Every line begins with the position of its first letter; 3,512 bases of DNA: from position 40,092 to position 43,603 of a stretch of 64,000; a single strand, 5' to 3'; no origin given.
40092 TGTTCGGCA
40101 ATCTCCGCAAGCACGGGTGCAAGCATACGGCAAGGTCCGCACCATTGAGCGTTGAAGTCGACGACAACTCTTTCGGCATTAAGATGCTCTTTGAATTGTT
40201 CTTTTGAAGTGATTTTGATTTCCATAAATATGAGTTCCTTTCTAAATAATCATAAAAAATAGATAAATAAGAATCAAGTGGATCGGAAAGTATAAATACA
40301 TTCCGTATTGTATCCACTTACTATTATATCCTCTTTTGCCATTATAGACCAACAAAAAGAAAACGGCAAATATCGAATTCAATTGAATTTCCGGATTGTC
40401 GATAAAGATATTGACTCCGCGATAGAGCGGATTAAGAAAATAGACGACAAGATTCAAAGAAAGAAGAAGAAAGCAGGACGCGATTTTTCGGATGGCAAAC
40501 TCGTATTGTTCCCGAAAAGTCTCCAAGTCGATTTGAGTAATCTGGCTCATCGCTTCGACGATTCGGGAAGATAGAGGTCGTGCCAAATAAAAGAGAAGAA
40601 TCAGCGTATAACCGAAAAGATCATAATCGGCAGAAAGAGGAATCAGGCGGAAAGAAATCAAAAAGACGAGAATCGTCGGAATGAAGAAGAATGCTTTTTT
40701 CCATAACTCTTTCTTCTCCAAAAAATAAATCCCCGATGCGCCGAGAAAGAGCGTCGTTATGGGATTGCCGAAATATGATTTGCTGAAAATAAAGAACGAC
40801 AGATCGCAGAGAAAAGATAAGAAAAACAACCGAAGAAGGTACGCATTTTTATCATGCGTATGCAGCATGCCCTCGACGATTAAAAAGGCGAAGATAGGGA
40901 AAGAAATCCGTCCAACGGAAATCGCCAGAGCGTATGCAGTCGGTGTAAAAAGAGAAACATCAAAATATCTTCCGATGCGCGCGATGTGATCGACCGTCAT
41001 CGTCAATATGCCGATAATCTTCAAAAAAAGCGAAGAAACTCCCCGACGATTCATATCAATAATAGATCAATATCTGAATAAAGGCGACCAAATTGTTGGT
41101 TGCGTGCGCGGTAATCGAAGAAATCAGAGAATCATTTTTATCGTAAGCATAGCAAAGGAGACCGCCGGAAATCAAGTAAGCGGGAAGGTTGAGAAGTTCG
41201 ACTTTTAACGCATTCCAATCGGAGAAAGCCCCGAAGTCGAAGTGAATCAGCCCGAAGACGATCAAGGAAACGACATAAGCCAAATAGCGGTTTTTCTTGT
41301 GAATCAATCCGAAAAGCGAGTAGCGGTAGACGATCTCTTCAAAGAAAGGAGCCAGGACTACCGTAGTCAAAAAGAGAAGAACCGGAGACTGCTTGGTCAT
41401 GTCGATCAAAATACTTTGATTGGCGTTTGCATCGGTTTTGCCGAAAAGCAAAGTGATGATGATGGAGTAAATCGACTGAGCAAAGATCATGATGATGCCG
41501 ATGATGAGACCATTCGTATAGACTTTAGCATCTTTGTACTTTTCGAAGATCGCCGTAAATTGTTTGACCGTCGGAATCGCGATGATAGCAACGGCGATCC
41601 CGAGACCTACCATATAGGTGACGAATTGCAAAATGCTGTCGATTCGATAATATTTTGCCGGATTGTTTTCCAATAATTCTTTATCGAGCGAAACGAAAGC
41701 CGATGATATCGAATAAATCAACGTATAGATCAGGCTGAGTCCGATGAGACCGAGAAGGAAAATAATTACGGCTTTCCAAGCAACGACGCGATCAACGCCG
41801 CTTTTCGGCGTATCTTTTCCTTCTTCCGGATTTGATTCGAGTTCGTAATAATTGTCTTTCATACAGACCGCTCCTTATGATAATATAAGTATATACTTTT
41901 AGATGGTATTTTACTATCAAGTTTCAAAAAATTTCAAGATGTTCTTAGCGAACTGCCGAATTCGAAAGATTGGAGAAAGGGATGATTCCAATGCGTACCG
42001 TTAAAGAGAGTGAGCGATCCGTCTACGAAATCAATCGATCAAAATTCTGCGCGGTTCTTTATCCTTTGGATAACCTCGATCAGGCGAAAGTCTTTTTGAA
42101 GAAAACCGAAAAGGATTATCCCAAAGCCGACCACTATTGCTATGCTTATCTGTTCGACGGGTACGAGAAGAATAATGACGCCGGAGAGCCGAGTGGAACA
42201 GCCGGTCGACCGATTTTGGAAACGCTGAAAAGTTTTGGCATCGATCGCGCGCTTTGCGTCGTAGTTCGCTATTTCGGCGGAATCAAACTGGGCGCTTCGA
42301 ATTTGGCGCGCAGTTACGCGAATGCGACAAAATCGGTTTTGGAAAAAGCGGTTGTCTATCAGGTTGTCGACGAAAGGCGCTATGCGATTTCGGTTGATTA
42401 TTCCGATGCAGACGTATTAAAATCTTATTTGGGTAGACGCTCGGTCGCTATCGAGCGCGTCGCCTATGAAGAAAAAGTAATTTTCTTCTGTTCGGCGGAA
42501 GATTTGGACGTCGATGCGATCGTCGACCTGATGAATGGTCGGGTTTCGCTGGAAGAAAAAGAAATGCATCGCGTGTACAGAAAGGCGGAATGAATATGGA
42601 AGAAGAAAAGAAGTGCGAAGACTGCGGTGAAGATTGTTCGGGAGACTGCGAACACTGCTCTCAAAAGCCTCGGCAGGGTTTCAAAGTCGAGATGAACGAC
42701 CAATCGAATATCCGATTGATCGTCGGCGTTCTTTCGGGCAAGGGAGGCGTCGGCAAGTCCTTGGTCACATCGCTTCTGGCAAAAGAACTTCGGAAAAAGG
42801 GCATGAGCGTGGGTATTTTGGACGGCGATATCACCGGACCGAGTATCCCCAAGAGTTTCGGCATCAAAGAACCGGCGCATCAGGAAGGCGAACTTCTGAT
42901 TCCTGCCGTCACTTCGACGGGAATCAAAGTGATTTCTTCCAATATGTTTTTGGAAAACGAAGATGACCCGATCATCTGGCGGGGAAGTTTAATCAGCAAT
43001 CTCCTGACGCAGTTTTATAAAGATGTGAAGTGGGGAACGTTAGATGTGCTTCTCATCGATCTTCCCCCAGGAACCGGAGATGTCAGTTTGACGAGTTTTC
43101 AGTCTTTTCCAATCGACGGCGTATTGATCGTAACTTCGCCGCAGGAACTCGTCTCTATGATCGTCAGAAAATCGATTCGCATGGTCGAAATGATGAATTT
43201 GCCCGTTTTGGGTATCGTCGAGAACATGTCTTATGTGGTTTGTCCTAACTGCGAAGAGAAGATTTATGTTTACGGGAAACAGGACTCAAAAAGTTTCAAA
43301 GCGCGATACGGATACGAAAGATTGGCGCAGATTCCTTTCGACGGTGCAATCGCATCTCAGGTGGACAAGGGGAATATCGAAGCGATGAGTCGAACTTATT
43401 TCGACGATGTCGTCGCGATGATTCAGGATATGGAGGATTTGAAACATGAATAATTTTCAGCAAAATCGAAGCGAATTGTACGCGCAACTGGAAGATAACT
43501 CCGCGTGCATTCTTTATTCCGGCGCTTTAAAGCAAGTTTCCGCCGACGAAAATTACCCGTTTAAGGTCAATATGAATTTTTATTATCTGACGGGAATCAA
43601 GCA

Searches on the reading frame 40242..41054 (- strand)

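Call 44: search_protein_families(library=pfam, proteins=[window:40242-41054:-], max_evalue=0.000001)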
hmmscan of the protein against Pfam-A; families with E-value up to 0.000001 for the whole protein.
window:40242-41054:- (270 aa): 1 family
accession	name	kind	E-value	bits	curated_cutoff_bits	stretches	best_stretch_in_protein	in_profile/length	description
PF05857.17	TraX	-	6.3e-21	75.7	25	1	10-265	4-215/217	TraX protein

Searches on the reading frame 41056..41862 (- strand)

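Call 44: search_protein_families(library=pfam, proteins=[window:41056-41862:-], max_evalue=0.000001)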
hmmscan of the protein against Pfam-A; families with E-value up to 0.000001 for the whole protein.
window:41056-41862:- (268 aa): 1 family
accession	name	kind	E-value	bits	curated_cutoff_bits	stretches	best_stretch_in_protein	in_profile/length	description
PF02517.21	Rce1-like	-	2.2e-18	66.7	22.4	1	158-259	2-93/93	Type II CAAX prenyl endopeptidase Rce1-like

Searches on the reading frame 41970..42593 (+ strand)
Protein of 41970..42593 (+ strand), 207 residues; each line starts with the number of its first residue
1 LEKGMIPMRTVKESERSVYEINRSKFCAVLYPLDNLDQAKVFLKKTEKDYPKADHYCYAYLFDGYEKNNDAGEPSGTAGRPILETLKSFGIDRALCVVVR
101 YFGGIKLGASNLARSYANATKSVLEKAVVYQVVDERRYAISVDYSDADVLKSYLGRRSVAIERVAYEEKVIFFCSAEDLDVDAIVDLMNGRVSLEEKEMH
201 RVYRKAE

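Call 44: search_protein_families(library=pfam, proteins=[window:41970-42593:+], max_evalue=0.000001)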
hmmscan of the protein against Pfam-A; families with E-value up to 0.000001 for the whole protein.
window:41970-42593:+ (207 aa): 1 family
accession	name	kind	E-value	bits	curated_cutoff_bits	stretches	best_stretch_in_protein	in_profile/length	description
PF01205.25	UPF0029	-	4.1e-31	107.6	27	1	23-124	2-107/107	Uncharacterized protein family UPF0029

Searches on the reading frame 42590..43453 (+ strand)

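Call 44: search_protein_families(library=pfam, proteins=[window:42590-43453:+], max_evalue=0.000001)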
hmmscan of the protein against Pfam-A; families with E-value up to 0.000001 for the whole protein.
window:42590-43453:+ (287 aa): 2 families
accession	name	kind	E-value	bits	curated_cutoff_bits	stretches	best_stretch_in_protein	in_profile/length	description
PF10609.15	ParA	-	1e-83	281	27.1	1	41-265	2-226/246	NUBPL iron-transfer P-loop NTPase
PF01656.29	CbiA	-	8.8e-07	29.4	25.4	0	47-212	3-54/125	CobQ/CobB/MinD/ParA nucleotide binding domain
